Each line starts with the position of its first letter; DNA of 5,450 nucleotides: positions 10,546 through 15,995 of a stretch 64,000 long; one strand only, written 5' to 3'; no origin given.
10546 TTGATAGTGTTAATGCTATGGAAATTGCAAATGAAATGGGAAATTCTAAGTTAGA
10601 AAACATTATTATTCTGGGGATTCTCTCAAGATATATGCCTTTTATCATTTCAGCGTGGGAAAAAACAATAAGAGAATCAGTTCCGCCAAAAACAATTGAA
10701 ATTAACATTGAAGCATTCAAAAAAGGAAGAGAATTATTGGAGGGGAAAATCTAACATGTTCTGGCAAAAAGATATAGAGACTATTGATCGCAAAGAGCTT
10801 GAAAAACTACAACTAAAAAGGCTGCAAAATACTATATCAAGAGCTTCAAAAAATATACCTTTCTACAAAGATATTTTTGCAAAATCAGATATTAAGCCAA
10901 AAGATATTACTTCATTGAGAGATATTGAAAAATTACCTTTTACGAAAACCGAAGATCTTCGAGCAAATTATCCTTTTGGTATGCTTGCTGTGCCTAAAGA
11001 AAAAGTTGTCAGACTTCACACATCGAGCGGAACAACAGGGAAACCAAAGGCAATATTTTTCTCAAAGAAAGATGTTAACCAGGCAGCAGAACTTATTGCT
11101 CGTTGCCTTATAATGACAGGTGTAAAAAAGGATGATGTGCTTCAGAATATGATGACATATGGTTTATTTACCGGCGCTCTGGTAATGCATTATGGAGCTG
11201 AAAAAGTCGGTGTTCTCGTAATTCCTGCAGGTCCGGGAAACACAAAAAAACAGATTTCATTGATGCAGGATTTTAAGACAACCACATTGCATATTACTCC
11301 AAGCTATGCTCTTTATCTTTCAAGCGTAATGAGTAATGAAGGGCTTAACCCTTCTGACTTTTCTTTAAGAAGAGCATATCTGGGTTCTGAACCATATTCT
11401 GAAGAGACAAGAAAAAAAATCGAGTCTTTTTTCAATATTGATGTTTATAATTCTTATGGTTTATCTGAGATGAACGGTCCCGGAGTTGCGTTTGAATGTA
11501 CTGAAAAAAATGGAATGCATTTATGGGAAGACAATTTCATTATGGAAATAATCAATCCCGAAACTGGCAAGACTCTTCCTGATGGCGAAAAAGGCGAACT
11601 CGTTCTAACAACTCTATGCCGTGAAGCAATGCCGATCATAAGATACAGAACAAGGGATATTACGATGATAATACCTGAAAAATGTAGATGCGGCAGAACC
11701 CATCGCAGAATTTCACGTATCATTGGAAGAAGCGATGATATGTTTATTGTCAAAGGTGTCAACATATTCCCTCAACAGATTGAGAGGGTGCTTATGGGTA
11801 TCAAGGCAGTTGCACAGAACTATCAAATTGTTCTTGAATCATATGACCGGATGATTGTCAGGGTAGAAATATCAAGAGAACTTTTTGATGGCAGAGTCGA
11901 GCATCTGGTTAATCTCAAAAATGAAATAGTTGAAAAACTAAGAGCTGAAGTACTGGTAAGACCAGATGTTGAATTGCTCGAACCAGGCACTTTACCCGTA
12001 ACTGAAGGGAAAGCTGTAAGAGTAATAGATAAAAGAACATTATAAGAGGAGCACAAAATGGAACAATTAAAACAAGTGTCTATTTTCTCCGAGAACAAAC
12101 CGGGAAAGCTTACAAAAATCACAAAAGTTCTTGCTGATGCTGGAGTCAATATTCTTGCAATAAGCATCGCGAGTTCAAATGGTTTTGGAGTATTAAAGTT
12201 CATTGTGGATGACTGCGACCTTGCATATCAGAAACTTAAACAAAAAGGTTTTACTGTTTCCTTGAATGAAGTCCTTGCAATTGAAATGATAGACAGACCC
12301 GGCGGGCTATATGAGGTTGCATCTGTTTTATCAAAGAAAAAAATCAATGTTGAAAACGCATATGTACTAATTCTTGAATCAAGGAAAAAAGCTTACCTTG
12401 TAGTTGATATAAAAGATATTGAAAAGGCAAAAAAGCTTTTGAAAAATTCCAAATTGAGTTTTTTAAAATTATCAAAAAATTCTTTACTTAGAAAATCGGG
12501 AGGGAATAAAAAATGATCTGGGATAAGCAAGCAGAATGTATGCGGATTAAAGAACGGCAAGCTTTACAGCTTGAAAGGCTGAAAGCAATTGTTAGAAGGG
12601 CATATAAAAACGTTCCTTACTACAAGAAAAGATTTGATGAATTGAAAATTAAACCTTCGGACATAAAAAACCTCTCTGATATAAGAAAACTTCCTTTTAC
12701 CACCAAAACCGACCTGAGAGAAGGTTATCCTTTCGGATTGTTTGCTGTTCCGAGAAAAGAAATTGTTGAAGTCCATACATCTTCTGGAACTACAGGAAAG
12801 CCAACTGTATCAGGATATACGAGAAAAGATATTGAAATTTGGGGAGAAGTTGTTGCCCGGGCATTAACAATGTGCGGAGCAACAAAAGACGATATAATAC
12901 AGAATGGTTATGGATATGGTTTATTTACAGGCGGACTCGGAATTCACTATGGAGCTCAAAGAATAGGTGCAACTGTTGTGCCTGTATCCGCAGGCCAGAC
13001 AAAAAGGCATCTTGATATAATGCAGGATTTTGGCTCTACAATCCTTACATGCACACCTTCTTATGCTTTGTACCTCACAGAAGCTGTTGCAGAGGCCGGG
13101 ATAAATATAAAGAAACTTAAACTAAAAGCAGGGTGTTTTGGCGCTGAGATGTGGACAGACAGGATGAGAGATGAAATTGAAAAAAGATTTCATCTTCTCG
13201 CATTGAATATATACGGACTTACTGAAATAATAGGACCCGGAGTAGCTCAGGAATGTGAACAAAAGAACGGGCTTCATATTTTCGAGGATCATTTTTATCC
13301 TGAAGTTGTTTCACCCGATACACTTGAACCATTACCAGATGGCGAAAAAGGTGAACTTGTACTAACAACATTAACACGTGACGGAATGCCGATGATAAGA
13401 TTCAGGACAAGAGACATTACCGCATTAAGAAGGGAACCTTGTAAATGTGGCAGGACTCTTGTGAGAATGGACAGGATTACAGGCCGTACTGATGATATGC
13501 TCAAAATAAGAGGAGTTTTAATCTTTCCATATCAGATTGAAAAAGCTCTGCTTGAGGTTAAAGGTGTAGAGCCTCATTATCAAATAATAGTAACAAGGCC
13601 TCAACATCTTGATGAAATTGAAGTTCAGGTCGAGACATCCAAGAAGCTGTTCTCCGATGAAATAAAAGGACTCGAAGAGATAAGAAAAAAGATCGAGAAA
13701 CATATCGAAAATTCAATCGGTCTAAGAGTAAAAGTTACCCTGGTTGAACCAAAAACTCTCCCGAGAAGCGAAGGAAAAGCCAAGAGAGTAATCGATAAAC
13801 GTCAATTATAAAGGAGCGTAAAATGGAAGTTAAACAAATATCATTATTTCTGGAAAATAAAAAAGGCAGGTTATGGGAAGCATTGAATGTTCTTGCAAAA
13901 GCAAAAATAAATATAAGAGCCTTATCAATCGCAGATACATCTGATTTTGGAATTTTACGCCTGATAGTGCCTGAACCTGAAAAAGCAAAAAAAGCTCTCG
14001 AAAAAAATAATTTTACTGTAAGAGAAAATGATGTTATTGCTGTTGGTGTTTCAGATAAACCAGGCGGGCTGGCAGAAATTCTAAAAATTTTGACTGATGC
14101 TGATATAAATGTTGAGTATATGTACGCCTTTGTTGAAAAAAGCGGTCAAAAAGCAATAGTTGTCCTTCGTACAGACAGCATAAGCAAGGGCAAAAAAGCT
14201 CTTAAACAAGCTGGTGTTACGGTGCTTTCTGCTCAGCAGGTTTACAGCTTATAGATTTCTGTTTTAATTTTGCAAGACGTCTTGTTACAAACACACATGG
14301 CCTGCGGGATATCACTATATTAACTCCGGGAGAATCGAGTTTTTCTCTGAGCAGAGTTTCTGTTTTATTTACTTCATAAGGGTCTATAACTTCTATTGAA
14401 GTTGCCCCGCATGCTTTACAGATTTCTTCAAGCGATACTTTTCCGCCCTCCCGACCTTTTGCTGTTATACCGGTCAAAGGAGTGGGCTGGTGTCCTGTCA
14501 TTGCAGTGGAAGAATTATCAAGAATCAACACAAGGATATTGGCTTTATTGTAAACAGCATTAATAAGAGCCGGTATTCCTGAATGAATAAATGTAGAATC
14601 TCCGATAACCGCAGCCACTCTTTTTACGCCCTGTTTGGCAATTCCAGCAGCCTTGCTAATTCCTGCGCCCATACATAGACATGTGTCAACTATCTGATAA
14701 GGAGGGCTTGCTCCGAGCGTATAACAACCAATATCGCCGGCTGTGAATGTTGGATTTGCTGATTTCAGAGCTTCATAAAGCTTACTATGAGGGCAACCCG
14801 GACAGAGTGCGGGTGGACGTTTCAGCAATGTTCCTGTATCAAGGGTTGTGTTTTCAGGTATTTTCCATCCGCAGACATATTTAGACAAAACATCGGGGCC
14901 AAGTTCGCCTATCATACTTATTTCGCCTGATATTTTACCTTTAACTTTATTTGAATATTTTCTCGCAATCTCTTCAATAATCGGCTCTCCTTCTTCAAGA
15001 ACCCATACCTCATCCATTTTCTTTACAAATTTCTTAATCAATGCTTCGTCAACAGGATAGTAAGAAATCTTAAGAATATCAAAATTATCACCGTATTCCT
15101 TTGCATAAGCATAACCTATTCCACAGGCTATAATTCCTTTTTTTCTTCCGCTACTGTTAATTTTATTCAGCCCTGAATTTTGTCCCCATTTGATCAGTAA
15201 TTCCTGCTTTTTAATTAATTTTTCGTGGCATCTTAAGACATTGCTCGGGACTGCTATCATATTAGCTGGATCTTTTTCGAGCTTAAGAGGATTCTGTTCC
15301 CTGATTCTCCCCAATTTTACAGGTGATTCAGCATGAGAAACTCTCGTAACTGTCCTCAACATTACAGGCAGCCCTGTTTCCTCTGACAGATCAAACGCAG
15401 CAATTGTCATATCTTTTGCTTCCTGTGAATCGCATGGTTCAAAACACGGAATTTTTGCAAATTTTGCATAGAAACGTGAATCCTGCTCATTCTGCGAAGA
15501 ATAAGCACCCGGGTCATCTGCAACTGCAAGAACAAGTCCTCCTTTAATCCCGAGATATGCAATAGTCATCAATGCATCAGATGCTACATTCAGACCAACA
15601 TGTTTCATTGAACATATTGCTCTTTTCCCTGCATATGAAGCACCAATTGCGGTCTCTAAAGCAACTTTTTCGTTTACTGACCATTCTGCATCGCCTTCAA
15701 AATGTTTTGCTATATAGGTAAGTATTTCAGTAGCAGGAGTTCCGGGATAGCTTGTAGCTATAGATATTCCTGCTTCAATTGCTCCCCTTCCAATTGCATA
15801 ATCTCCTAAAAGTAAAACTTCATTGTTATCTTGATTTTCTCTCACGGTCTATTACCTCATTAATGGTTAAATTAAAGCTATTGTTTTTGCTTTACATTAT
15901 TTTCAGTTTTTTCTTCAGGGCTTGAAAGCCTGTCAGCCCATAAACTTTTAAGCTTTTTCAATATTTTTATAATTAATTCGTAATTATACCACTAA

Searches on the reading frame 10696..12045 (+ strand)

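Call 53: search_protein_families(library=pfam, proteins=[window:10696-12045:+], max_evalue=0.00001)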
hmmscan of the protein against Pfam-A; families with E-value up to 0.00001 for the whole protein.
window:10696-12045:+ (449 aa): 2 families
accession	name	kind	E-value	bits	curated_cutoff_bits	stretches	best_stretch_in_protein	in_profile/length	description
PF14535.12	AMP-binding_C_2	-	1.5e-25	89.7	25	1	354-447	1-96/96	AMP-binding enzyme C-terminal domain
PF00501.34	AMP-binding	-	2.6e-21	76.3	29.9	1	98-304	158-374/384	AMP-binding enzyme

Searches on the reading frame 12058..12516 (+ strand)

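Call 53: search_protein_families(library=pfam, proteins=[window:12058-12516:+], max_evalue=0.00001)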
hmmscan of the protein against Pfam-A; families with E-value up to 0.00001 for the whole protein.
window:12058-12516:+ (152 aa): 6 families
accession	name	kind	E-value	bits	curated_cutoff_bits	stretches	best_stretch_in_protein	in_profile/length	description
PF19571.5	ACT_8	-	1.9e-21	76.7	23.5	1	4-137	3-134/141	ACT domain pair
PF01842.31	ACT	-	2.8e-17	62.6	27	2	6-52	2-50/66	ACT domain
PF22629.2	ACT_AHAS_ss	-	2.9e-15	56.6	27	1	75-129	3-57/67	AHAS small subunit-like ACT domain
PF13291.12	ACT_4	-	3.8e-12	47.1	27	0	7-50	9-54/80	ACT domain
PF13840.12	ACT_7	-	1.1e-08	35.2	27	0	13-37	19-43/65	ACT domain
PF22468.2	ACT_9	-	2.1e-08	34.2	27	0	13-41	10-38/61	ACT domain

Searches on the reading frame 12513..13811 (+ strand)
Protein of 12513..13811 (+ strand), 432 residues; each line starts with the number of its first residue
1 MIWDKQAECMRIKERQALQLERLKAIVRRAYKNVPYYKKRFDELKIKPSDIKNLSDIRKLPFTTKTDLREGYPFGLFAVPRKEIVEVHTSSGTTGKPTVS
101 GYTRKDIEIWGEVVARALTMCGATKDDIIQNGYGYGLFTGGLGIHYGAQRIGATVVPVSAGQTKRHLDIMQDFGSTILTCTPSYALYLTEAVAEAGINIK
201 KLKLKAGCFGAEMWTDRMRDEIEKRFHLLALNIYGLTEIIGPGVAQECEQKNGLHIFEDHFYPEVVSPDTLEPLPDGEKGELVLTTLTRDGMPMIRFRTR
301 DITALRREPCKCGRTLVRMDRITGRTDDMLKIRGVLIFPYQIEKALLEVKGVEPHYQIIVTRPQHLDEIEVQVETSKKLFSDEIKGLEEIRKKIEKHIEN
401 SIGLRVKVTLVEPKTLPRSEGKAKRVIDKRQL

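Call 53: search_protein_families(library=pfam, proteins=[window:12513-13811:+], max_evalue=0.00001)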
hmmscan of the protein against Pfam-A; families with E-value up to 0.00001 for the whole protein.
window:12513-13811:+ (432 aa): 2 families
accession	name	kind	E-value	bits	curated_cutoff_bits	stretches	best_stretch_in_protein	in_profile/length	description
PF14535.12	AMP-binding_C_2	-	3.3e-35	120.7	25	1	334-430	1-96/96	AMP-binding enzyme C-terminal domain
PF00501.34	AMP-binding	-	3.4e-13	49.6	29.9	1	83-284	163-374/384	AMP-binding enzyme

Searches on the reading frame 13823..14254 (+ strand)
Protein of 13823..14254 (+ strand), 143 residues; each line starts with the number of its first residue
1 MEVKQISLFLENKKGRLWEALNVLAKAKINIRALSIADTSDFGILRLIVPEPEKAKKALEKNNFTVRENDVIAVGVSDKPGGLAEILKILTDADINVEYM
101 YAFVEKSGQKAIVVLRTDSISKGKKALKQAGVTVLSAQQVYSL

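Call 53: search_protein_families(library=pfam, proteins=[window:13823-14254:+], max_evalue=0.00001)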
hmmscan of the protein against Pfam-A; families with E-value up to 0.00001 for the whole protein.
window:13823-14254:+ (143 aa): 5 families
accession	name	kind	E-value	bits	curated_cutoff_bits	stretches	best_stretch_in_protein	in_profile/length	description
PF19571.5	ACT_8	-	2e-29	102.6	23.5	1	1-139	1-137/141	ACT domain pair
PF01842.31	ACT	-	1.8e-19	69.6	27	2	71-129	2-63/66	ACT domain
PF22629.2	ACT_AHAS_ss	-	8.9e-10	39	27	0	73-129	2-58/67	AHAS small subunit-like ACT domain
PF13291.12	ACT_4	-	1.1e-06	29.6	27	0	72-111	9-48/80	ACT domain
PF13840.12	ACT_7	-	2.4e-06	27.7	27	0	77-100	18-41/65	ACT domain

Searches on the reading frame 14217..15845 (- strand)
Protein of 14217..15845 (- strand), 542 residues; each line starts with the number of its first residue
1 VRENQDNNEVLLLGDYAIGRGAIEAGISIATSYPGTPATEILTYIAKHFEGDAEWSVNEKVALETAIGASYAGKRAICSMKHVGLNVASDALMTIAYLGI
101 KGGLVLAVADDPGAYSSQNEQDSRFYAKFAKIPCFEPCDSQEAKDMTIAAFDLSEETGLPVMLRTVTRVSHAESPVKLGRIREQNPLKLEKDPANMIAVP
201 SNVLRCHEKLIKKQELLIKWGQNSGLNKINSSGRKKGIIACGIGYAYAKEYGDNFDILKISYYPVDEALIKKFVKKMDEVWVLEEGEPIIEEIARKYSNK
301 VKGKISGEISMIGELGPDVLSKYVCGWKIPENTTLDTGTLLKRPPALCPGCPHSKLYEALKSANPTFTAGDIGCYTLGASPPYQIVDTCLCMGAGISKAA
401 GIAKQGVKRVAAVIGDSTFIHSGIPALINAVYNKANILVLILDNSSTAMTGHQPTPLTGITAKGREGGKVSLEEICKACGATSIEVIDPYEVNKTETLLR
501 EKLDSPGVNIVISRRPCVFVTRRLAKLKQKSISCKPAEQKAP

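Call 53: search_protein_families(library=pfam, proteins=[window:14217-15845:-], max_evalue=0.00001)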
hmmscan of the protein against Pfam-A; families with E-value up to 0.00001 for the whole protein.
window:14217-15845:- (542 aa): 2 families
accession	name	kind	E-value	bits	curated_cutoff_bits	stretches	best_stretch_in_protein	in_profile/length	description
PF02775.26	TPP_enzyme_C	-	3.1e-22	79.5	21.9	1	371-508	1-146/151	Thiamine pyrophosphate enzyme, C-terminal TPP binding domain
PF01855.24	POR_N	-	1.6e-14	54.7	27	1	21-193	2-182/231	Pyruvate flavodoxin/ferredoxin oxidoreductase, thiamine diP-bdg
